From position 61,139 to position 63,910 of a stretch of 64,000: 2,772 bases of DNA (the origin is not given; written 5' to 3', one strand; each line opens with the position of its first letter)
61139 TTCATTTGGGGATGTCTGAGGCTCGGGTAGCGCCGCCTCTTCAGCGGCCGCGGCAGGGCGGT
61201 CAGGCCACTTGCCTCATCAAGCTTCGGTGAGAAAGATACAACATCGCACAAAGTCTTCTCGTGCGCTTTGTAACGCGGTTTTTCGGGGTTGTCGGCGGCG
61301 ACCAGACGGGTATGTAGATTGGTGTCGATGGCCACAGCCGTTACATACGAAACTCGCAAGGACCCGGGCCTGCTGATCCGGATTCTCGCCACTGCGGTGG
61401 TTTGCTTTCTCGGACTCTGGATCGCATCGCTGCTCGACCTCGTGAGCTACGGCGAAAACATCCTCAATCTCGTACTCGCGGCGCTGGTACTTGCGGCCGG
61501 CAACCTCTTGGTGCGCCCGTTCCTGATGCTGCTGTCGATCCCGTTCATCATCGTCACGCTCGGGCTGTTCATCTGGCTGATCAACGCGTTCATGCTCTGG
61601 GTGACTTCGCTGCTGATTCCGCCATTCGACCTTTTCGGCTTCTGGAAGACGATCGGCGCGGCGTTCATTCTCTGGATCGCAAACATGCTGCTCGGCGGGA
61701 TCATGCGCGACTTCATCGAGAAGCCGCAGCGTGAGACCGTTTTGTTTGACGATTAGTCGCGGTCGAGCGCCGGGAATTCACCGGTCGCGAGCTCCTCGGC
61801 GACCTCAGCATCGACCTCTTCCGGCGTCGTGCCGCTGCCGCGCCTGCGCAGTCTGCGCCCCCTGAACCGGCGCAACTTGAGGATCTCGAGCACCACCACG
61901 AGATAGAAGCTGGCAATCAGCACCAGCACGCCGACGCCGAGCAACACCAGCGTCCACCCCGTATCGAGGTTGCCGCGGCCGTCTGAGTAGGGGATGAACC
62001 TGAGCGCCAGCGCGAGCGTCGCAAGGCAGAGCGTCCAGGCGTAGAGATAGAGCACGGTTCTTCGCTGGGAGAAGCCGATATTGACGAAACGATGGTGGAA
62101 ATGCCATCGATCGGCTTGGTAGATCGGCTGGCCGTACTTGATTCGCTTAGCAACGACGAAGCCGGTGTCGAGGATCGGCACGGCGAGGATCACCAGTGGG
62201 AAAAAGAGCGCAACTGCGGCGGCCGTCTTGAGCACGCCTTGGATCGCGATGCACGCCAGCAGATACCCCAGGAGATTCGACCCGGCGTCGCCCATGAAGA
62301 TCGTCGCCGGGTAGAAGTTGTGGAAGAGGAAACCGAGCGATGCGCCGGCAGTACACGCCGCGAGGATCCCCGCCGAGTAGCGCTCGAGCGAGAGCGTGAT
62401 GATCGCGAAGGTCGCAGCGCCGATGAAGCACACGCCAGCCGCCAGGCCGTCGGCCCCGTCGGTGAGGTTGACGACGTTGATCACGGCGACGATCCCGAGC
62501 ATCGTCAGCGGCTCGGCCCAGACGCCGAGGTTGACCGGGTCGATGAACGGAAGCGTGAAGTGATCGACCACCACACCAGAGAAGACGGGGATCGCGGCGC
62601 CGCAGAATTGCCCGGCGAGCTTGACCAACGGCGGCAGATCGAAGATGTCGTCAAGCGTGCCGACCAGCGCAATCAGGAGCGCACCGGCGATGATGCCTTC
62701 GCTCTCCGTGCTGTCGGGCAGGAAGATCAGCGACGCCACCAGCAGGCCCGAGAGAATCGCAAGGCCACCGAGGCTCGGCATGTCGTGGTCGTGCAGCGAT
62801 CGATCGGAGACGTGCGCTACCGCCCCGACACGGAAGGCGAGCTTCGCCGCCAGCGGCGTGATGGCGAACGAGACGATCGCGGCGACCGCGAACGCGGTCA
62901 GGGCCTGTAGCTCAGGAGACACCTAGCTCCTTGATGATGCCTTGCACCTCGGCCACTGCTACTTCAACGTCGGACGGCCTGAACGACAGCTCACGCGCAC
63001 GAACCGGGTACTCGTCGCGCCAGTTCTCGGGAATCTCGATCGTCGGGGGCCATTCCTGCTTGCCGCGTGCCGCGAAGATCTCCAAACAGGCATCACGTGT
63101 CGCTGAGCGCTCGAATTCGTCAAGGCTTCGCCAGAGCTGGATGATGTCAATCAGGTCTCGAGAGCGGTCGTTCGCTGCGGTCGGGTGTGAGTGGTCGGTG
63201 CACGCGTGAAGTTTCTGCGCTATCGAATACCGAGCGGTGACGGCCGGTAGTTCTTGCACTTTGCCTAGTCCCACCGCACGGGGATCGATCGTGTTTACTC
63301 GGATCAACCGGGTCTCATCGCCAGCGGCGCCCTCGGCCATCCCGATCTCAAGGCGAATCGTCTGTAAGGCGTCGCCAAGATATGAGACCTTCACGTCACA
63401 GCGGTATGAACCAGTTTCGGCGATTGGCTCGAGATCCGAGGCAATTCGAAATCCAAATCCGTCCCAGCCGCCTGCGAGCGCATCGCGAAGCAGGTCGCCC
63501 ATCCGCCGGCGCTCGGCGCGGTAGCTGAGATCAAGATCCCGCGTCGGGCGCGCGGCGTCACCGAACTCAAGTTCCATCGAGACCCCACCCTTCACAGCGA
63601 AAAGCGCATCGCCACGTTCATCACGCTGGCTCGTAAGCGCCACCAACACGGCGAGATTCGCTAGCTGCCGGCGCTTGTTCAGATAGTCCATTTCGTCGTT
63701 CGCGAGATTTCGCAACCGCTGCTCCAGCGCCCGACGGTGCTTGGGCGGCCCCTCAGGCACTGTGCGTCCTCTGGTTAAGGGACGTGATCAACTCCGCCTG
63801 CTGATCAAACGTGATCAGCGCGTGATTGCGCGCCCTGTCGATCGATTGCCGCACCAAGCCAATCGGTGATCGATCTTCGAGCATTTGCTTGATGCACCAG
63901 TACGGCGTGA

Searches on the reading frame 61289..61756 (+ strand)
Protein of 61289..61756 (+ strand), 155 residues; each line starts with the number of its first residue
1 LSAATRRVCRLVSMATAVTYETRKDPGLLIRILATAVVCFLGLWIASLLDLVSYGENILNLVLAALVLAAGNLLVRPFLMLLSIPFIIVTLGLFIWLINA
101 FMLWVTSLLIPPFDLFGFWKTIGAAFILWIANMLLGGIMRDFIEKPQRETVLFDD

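Call 59: search_protein_families(library=pfam, proteins=[window:61289-61756:+])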
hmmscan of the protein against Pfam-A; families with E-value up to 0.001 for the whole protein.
window:61289-61756:+ (155 aa): 1 family
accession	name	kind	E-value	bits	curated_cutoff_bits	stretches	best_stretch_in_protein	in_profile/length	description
PF04020.18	Phage_holin_4_2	-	1.6e-19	70.9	28.8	1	31-134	2-105/105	Mycobacterial 4 TMS phage holin, superfamily IV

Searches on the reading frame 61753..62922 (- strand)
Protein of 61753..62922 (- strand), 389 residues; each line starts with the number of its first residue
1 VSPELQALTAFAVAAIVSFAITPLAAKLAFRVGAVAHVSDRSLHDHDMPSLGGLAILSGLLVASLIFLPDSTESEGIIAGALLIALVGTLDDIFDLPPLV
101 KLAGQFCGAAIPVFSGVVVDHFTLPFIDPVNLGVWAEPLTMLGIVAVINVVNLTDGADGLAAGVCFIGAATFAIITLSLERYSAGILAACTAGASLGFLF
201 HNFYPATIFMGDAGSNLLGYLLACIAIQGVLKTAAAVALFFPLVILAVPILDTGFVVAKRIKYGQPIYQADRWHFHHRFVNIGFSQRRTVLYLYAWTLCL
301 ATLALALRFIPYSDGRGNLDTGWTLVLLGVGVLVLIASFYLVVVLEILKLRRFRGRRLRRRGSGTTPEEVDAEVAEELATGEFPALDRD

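Call 59: search_protein_families(library=pfam, proteins=[window:61753-62922:-])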
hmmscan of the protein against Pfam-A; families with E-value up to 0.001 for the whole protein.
window:61753-62922:- (389 aa): 1 family
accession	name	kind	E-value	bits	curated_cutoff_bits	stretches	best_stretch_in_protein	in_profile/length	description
PF00953.26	Glycos_transf_4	-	3.1e-38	131.7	27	1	77-229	4-159/160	Glycosyl transferase family 4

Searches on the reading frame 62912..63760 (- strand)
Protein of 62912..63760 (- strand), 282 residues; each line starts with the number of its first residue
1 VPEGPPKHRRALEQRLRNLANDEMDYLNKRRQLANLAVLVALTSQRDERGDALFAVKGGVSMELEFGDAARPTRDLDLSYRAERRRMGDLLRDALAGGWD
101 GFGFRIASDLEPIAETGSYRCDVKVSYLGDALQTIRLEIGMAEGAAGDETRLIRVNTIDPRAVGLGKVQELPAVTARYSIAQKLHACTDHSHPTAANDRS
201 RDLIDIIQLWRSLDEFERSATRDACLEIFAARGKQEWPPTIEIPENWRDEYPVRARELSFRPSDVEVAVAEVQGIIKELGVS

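Call 59: search_protein_families(library=pfam, proteins=[window:62912-63760:-])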
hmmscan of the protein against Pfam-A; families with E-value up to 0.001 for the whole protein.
window:62912-63760:- (282 aa): 1 family
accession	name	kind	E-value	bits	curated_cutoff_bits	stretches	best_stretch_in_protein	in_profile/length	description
PF08843.17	AbiEii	-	2e-24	87.3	22.5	1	51-264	12-229/238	Nucleotidyl transferase AbiEii toxin, Type IV TA system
